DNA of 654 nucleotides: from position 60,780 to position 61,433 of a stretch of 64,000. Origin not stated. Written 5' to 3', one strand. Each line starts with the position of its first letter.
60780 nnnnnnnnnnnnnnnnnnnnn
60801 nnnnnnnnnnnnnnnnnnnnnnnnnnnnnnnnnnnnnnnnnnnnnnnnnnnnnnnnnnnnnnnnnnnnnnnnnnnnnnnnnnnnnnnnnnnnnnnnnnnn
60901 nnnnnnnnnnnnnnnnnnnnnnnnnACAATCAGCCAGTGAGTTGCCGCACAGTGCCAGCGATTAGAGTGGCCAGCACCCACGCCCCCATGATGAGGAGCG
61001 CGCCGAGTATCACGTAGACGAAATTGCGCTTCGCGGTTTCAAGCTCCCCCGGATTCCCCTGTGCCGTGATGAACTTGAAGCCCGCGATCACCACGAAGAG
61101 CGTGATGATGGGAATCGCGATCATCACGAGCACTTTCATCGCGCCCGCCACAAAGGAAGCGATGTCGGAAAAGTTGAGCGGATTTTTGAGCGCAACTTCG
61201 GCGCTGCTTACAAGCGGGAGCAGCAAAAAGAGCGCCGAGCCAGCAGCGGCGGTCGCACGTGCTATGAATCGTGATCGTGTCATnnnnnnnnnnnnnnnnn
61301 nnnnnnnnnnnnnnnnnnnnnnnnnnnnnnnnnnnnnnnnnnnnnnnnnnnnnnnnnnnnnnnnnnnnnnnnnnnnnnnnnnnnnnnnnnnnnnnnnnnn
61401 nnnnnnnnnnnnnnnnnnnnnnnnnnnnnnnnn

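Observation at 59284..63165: Translationally coupled operon: SAM methyltransferase, TM-anchored binding protein, five tandem pilin-like paralogs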

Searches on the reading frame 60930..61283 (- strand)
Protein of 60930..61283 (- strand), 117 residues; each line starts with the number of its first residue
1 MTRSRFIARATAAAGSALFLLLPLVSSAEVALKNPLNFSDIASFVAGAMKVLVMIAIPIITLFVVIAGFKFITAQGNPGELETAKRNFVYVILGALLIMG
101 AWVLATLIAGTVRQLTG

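Call 3: search_protein_families(library=pfam, proteins=[window:60930-61283:-], max_evalue=1)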
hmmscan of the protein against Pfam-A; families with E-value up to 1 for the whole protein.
window:60930-61283:- (117 aa): 6 families
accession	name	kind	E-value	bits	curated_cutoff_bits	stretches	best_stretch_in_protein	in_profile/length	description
PF18895.5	T4SS_pilin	-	1.4e-08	35.1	26.6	1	51-108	15-71/71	Type IV secretion system pilin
PF04956.18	TrbC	-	1.5e-06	28.7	27.9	1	9-107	9-97/98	TrbC/VIRB2 pilin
PF07786.18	HGSNAT_cat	-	0.012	15.6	22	1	49-103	37-92/222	Heparan-alpha-glucosaminide N-acetyltransferase, catalytic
PF01127.27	Sdh_cyt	-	0.037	14.5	25.8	1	15-98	30-118/122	Succinate dehydrogenase/Fumarate reductase transmembrane subunit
PF04713.17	Pox_I5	-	0.1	13.1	25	1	48-84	3-39/75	Poxvirus protein I5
PF12648.12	TcpE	-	0.4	11.6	29.9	1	29-106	17-65/100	TcpE family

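Call 4: search_protein_families(library=ncbifam, proteins=[window:60930-61283:-], max_evalue=1)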
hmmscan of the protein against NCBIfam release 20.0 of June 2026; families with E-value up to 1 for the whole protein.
window:60930-61283:- (117 aa): 3 families
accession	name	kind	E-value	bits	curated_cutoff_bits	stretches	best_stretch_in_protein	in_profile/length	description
NF045849.1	ICE_MMCAP2_0565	equivalog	3.7e-05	23.3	40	1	47-112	18-80/80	Mbov_0395 family pilin-like conjugal transfer protein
TIGR02970.1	succ_dehyd_cytB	equivalog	0.0014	18.8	52.3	1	14-99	27-114/120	succinate dehydrogenase, cytochrome b556 subunit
TIGR01409.1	TAT_signal_seq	domain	0.19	12.1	16.7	1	5-28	5-27/29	twin-arginine translocation signal domain-containing protein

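Call 53: search_solved_structures(query=A7, max_evalue=10)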
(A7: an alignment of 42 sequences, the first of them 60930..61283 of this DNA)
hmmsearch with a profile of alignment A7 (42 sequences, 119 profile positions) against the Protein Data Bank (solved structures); distinct sequences matched with E-value up to 10: 0.

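Call 66: search_protein_families(library=phrogs, proteins=[window:60930-61283:-], max_evalue=0.01)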
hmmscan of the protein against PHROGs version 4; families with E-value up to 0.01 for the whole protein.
window:60930-61283:- (117 aa): 0 families

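Call 88: search_dna_similar(query=window:60930-61283:-, collection=plasmids, mode=protein, max_evalue=1, max_rows=15)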
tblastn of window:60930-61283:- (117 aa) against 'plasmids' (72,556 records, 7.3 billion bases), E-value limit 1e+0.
Records with a match: 39; places in all: 39; records where one place covers at least 80% of the query: 5.
Best place of each record, by identity: <60% 39.
By first word of the organism name: Enterococcus 28; Bacillus 4; Macrococcus 2; Peribacillus 1; Macrococcoides 1; Alistipes 1; Clostridium 1; Pontibacillus 1.
By predicted mobility (MOB-suite, as given by PLSDB): conjugative 32; non-mobilizable 7.
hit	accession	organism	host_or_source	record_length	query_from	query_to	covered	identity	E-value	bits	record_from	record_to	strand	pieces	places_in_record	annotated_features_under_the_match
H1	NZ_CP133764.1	Peribacillus sp. R9-11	sediment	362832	22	117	82%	35.4%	5e-3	42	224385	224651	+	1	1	TrbC/VirB2 family protein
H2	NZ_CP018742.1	Bacillus cereus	Salad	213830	22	116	81%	31.3%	2e-1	37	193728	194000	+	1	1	TrbC/VirB2 family protein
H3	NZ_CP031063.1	Bacillus sp. AR4-2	cell culture,soil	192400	22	116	81%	31.3%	3e-1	37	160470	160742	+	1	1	TrbC/VirB2 family protein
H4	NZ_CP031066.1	Bacillus sp. SH8-8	cell culture,soil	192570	22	116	81%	31.3%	3e-1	37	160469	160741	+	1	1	TrbC/VirB2 family protein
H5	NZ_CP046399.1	Bacillus sp. A260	single cell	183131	22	116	81%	31.3%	5e-1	36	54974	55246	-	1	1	TrbC/VirB2 family protein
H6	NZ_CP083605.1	Macrococcus armenti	whole genome sequence,skin of a pig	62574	39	116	67%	32.1%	3e-1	37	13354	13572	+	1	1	TrbC/VirB2 family protein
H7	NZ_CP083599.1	Macrococcus armenti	whole genome sequence,skin of a pig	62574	39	116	67%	32.1%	3e-1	37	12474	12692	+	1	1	TrbC/VirB2 family protein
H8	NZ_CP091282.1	Macrococcoides canis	cultured bacterial source,environment ...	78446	39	116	67%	32.1%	3e-1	37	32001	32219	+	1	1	TrbC/VirB2 family protein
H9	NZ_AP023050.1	Alistipes indistinctus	Homo sapiens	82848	18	101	72%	29.2%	5e-1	36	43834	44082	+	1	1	TrbC/VirB2 family protein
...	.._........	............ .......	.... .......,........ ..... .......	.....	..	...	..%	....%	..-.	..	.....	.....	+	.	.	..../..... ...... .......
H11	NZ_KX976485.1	Enterococcus avium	Homo sapiens,feces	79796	38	117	68%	28.8%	1e-1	38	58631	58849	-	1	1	TrbC/VirB2 family protein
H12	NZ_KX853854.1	Enterococcus faecium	Homo sapiens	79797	38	117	68%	28.8%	1e-1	38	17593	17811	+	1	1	TrbC/VirB2 family protein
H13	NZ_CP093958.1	Enterococcus faecalis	Homo sapiens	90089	38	117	68%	28.8%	1e-1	38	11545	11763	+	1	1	TrbC/VirB2 family protein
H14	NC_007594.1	Enterococcus faecium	-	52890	38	117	68%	26.3%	7e-1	36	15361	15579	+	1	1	TrbC/VirB2 family protein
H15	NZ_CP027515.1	Enterococcus faecium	Homo sapiens,blood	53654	38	117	68%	26.3%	7e-1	36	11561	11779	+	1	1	TrbC/VirB2 family protein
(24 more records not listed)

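Call 90: get_annotated_region(hit=H10, flank=7000)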
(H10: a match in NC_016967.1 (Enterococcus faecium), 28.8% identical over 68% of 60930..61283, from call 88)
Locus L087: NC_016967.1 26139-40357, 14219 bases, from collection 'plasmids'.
description: Enterococcus faecium plasmid pZB18, complete sequence
organism: Enterococcus faecium (NCBI taxid 1352)
taxonomy: Bacteria; Bacillota; Bacilli; Lactobacillales; Enterococcaceae; Enterococcus; Enterococcus faecium
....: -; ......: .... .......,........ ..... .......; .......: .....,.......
typing (MOB-suite, as given by PLSDB): conjugative; replicon rep_cluster_153; relaxase MOBP; mating-pair formation MPF_T
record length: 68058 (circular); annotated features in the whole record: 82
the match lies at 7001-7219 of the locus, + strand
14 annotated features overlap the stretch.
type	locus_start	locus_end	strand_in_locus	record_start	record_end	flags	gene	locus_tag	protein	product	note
CDS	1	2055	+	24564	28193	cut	-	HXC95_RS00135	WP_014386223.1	SpaA isopeptide-forming pilin-related protein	-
CDS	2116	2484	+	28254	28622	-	-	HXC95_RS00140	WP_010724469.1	hypothetical protein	-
CDS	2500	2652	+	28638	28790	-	-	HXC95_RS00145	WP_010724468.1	hypothetical protein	-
CDS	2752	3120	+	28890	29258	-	-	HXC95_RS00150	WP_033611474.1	hypothetical protein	-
CDS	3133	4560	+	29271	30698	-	-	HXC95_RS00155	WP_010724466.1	CpaF/VirB11 family protein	-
CDS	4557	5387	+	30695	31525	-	-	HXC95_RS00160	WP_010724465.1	hypothetical protein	-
CDS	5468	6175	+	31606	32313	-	-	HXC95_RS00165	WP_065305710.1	hypothetical protein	-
CDS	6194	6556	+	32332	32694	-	-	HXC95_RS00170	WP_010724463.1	hypothetical protein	-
CDS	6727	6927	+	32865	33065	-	-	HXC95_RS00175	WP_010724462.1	hypothetical protein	-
CDS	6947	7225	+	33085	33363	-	-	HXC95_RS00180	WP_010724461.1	TrbC/VirB2 family protein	-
CDS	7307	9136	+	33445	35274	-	-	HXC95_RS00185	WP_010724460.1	hypothetical protein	-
CDS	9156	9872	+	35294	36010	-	-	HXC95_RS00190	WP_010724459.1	hypothetical protein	-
CDS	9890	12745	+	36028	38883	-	-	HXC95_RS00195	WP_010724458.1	VirD4-like conjugal transfer protein, CD1115 family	-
CDS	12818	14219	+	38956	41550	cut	-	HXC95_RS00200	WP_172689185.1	pLS20_p028 family conjugation system transmembrane protein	-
